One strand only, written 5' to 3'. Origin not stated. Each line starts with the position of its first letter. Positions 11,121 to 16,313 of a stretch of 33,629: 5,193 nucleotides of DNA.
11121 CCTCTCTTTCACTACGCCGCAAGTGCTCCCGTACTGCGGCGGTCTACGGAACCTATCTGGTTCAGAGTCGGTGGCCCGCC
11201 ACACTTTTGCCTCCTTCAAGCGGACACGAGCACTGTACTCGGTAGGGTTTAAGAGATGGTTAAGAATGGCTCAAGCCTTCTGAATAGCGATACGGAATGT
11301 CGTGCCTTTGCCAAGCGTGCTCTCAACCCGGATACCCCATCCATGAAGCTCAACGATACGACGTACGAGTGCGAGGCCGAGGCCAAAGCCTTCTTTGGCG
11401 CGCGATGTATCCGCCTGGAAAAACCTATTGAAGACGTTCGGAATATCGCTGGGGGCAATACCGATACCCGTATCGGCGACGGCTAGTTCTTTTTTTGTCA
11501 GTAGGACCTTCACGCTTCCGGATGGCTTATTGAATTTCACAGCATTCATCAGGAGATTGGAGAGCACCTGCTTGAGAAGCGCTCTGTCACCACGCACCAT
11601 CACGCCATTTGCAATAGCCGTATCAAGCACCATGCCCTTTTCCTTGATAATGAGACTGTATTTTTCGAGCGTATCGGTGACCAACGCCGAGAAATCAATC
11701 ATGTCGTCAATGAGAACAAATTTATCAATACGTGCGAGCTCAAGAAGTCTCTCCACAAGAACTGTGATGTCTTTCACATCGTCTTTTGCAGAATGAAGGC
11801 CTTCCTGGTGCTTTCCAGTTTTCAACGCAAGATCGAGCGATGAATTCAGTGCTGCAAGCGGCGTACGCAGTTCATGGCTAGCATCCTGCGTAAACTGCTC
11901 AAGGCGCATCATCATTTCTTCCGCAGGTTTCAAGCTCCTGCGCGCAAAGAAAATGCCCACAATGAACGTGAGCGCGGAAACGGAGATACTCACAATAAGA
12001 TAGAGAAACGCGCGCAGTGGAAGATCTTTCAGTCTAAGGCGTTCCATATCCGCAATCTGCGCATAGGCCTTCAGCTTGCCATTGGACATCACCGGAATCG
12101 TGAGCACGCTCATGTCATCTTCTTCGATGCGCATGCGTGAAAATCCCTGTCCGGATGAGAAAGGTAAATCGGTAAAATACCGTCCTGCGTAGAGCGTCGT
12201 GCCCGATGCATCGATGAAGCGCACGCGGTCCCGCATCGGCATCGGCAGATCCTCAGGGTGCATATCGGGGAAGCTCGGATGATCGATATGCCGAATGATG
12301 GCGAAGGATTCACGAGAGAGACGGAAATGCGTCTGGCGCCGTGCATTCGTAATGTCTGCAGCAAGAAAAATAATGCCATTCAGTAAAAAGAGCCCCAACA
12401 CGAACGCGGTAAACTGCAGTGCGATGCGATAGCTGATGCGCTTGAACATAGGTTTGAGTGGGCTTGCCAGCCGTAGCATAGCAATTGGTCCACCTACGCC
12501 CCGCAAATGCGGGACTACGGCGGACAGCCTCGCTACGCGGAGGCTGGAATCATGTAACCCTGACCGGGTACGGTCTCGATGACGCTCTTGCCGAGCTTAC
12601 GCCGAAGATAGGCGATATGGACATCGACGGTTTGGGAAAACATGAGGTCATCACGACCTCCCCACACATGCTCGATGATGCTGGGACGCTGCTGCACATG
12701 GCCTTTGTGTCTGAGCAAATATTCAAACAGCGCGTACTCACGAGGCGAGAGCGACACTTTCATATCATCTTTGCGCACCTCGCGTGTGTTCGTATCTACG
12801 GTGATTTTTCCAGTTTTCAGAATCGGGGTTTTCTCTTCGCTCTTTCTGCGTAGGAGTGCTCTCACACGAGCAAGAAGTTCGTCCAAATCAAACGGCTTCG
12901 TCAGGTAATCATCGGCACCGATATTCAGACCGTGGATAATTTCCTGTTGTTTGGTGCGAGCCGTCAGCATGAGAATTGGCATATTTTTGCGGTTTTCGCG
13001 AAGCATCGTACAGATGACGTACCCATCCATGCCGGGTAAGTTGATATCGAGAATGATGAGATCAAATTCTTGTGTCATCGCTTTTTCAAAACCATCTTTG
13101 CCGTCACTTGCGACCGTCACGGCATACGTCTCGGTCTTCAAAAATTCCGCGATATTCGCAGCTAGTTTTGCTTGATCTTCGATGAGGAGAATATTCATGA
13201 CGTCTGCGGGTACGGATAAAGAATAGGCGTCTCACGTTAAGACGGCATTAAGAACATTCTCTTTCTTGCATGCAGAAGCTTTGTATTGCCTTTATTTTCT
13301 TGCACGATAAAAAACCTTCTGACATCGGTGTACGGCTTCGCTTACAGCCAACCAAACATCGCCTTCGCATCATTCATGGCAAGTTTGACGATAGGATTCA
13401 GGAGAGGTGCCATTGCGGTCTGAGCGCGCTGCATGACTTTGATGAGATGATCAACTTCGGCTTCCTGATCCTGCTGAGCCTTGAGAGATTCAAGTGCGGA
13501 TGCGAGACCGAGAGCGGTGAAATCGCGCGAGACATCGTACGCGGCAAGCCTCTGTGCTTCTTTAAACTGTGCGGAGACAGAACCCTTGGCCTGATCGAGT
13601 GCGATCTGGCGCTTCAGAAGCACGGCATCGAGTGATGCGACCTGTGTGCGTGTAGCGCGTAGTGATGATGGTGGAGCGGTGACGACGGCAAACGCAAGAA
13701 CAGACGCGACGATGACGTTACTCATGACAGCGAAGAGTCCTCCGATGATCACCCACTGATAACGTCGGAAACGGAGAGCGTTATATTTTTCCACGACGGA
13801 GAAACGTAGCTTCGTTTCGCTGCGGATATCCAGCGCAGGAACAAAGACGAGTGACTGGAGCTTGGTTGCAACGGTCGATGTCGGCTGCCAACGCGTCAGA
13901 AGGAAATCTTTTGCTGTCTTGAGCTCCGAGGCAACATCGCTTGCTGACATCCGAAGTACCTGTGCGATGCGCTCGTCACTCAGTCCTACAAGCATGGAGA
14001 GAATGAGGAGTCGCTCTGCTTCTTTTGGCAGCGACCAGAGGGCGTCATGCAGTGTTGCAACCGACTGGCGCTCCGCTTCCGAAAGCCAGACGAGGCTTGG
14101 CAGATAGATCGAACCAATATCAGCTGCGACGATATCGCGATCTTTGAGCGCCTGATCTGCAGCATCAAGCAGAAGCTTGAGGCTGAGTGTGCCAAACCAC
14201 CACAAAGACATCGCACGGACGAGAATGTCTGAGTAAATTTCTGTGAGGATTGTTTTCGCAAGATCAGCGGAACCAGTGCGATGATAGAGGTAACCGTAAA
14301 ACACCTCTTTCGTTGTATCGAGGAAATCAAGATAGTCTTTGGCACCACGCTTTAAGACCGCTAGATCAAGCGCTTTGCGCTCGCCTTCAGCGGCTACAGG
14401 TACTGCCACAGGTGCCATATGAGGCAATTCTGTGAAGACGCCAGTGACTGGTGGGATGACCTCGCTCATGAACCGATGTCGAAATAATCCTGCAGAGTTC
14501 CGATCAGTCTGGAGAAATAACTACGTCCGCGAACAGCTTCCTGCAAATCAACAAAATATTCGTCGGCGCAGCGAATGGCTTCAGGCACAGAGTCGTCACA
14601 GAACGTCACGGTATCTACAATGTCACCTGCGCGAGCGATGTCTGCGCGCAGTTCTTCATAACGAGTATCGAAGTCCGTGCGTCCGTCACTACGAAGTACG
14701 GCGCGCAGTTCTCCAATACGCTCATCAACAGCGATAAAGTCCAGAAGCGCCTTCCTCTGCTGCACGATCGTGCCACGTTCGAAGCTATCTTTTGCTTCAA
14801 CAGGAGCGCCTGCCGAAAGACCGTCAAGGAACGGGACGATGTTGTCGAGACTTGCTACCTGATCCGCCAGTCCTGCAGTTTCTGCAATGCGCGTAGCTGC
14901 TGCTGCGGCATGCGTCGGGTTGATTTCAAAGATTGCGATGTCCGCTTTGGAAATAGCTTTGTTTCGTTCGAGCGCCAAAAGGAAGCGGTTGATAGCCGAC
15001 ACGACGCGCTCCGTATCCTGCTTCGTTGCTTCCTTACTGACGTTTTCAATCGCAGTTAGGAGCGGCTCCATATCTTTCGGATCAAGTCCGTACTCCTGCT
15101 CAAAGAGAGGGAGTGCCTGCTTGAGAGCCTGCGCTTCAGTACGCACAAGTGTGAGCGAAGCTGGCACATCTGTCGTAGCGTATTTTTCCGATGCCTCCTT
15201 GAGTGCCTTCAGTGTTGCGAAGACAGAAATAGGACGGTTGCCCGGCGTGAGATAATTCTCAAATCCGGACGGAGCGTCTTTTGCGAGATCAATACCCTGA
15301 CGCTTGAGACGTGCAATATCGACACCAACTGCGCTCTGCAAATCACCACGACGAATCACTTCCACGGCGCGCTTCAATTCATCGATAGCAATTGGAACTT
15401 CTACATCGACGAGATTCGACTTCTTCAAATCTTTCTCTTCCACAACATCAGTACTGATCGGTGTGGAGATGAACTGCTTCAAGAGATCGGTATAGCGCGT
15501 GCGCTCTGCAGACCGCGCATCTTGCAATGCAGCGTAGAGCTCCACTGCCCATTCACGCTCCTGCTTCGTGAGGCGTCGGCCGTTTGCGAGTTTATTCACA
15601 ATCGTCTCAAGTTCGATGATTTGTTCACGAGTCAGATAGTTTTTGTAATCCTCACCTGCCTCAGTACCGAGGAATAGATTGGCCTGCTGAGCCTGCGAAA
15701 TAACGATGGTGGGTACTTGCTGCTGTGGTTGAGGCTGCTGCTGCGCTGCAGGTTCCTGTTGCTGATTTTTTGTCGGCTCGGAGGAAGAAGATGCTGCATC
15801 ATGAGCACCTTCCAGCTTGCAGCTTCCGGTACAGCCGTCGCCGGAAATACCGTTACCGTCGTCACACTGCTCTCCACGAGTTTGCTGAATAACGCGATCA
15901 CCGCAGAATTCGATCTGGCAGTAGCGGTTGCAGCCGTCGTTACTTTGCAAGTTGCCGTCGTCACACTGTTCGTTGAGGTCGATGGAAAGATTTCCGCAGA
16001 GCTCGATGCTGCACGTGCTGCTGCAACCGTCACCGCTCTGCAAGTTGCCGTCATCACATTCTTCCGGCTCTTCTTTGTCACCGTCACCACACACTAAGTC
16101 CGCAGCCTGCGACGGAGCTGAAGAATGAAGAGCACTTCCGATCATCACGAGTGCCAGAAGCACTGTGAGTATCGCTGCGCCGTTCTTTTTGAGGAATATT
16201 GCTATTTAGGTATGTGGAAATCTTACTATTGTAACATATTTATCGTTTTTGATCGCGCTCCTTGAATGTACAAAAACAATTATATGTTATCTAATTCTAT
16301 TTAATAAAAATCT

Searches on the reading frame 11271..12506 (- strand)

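Call 7: search_protein_families(library=pfam, proteins=[window:11271-12506:-])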
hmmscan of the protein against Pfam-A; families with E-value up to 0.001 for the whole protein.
window:11271-12506:- (411 aa): 2 families
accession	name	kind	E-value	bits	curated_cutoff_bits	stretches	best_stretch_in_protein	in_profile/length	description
PF02518.31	HATPase_c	-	7e-28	97.7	26.4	1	306-409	1-108/111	Histidine kinase-, DNA gyrase B-, and HSP90-like ATPase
PF00512.31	HisKA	-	6.3e-12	45.8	26.9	1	202-261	2-64/66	His Kinase A (phospho-acceptor) domain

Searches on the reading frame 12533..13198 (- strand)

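Call 7: search_protein_families(library=pfam, proteins=[window:12533-13198:-])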
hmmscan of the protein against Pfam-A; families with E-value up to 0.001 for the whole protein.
window:12533-13198:- (221 aa): 2 families
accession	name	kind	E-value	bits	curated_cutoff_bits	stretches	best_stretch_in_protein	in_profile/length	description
PF00072.30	Response_reg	-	3.7e-32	111.2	30.2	1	3-113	1-111/111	Response regulator receiver domain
PF00486.34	Trans_reg_C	-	3.3e-21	75.6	26.2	1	147-216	3-76/77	Transcriptional regulatory protein, C terminal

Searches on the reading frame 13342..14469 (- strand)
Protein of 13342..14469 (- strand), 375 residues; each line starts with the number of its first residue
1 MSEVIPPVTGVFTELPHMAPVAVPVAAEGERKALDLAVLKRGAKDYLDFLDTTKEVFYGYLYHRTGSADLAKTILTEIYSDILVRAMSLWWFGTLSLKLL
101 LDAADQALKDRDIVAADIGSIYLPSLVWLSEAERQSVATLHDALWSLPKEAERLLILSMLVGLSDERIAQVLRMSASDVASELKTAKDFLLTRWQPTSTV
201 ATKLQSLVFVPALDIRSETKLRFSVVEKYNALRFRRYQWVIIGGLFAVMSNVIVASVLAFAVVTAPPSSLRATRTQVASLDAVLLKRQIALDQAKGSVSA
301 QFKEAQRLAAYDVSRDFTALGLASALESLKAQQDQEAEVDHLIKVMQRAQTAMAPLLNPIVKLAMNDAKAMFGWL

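Call 7: search_protein_families(library=pfam, proteins=[window:13342-14469:-])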
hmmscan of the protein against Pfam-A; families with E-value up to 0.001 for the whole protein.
window:13342-14469:- (375 aa): 1 family
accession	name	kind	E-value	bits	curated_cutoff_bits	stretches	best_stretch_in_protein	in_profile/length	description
PF08281.18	Sigma70_r4_2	-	0.00015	21.8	25.7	1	140-188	4-52/54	Sigma-70, region 4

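Call 54: find_homologous_proteins(query=window:13342-14469:-, max_evalue=1e-40)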
Query window:13342-14469:- (375 aa): 103 proteins with E <= 1e-40 among 8000 candidates.
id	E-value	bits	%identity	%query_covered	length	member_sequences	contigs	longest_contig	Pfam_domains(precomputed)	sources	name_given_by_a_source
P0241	1.4e-227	773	98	100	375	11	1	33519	-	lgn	-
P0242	1.6e-205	700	86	100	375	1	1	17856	-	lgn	-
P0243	2.2e-199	680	83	100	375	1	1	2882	-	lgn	-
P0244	8.0e-193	658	81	100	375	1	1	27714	-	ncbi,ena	-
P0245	7.2e-177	606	76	100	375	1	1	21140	-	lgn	-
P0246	8.7e-170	583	76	97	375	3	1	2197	-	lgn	-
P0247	4.7e-167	574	72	99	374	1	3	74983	-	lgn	-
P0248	2.2e-166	571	72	100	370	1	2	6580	-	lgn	-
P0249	4.8e-164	564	72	99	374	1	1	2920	-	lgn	-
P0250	1.1e-162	559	72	99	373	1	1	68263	-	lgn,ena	-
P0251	2.2e-162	558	71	99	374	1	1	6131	-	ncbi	-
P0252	1.7e-160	552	69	99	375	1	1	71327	-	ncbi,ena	-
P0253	6.0e-160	550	70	100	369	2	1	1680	-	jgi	-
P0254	2.0e-156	539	72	93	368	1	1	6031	-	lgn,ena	-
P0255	1.1e-154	533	69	100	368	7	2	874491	-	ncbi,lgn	-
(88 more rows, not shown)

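Call 55: find_encoding_contigs(protein=P0241, flank=10000, max_places=6)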
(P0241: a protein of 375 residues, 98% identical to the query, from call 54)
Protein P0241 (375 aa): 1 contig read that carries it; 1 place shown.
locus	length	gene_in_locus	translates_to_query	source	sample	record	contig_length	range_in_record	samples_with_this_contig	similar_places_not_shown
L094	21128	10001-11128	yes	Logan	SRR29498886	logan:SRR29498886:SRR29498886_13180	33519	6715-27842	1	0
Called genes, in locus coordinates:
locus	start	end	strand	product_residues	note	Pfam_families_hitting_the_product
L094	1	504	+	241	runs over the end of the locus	-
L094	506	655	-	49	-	-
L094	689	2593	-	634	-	-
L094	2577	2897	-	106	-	-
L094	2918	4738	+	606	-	PF00395:SLH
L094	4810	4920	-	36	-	-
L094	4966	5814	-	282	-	PF00215:OMPdecase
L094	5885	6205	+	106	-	-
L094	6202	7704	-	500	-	PF13541:ChlI, PF00158:Sigma54_activat (faint), PF01078:Mg_chelatase, PF05496:RuvB_N (faint), PF07728:AAA_5, PF00493:MCM (weak), PF13335:Mg_chelatase_C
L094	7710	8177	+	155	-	PF02021:UPF0102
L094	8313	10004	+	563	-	PF13948:DUF4215 (weak)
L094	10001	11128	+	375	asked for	-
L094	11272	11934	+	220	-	PF00072:Response_reg, PF00486:Trans_reg_C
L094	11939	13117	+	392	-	PF00512:HisKA, PF02518:HATPase_c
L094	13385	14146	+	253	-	PF00395:SLH (faint)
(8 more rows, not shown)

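Call 56: find_encoding_contigs(protein=P0242, flank=10000, max_places=6)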
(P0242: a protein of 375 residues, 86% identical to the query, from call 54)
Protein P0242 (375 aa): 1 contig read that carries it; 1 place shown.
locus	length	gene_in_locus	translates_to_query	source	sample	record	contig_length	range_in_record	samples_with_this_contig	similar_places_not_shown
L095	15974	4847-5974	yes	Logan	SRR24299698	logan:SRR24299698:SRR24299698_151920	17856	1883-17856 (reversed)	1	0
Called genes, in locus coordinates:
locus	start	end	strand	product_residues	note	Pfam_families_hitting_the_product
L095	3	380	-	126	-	?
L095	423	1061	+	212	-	-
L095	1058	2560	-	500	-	PF13541:ChlI, PF00158:Sigma54_activat (faint), PF01078:Mg_chelatase, PF05496:RuvB_N (faint), PF07728:AAA_5, PF00493:MCM (weak), PF13335:Mg_chelatase_C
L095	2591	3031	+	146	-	PF02021:UPF0102, PF08378:NERD (faint)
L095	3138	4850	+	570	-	PF13948:DUF4215 (weak)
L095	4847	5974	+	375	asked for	-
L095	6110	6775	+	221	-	PF00072:Response_reg, PF00486:Trans_reg_C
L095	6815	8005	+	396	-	PF00512:HisKA, PF02518:HATPase_c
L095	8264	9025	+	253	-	PF00395:SLH (faint)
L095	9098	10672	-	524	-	-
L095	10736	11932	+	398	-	PF07690:MFS_1, PF05977:MFS_3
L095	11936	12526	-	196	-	PF01813:ATP-synt_D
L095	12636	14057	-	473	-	PF02874:ATP-synt_ab_N, PF00006:ATP-synt_ab, PF22919:ATP-synt_VA_C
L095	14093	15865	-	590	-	PF02874:ATP-synt_ab_N, PF16886:ATP-synt_ab_Xtn, PF00006:ATP-synt_ab, PF22919:ATP-synt_VA_C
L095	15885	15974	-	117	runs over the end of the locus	PF01990:ATP-synt_F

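Call 57: find_encoding_contigs(protein=P0244, flank=10000, max_places=6)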
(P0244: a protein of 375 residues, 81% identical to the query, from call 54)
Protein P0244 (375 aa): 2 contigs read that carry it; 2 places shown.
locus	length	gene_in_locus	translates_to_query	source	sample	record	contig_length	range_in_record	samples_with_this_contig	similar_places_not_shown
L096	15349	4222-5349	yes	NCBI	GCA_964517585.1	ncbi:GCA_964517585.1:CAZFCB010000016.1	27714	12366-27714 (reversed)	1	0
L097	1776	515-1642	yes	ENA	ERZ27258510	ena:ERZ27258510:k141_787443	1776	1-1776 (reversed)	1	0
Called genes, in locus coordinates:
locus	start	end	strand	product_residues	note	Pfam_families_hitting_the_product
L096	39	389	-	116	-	PF05635:23S_rRNA_IVP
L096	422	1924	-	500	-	PF13541:ChlI, PF00158:Sigma54_activat (weak), PF01078:Mg_chelatase, PF05496:RuvB_N (faint), PF07728:AAA_5, PF00493:MCM, PF13335:Mg_chelatase_C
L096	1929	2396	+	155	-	PF08378:NERD (weak), PF02021:UPF0102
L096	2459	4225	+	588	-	PF13948:DUF4215 (weak)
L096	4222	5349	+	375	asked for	-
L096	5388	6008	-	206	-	PF01813:ATP-synt_D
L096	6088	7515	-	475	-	PF02874:ATP-synt_ab_N, PF00006:ATP-synt_ab, PF22919:ATP-synt_VA_C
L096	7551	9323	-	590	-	PF02874:ATP-synt_ab_N, PF16886:ATP-synt_ab_Xtn, PF00006:ATP-synt_ab, PF22919:ATP-synt_VA_C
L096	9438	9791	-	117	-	PF01990:ATP-synt_F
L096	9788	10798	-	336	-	PF01992:vATP-synt_AC39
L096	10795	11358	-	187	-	-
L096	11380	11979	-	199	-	PF00137:ATP-synt_C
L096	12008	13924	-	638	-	PF01496:V_ATPase_I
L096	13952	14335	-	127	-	-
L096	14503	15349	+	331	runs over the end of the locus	PF01699:Na_Ca_ex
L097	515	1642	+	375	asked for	-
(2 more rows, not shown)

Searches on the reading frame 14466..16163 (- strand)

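Call 8: search_protein_families(library=pfam, proteins=[window:14466-16163:-])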
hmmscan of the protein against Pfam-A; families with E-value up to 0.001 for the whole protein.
window:14466-16163:- (565 aa): 1 family
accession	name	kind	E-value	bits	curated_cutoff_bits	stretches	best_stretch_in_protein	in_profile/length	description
PF13948.11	DUF4215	-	1.7e-14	54.3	27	2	49-83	15-47/47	Domain of unknown function (DUF4215)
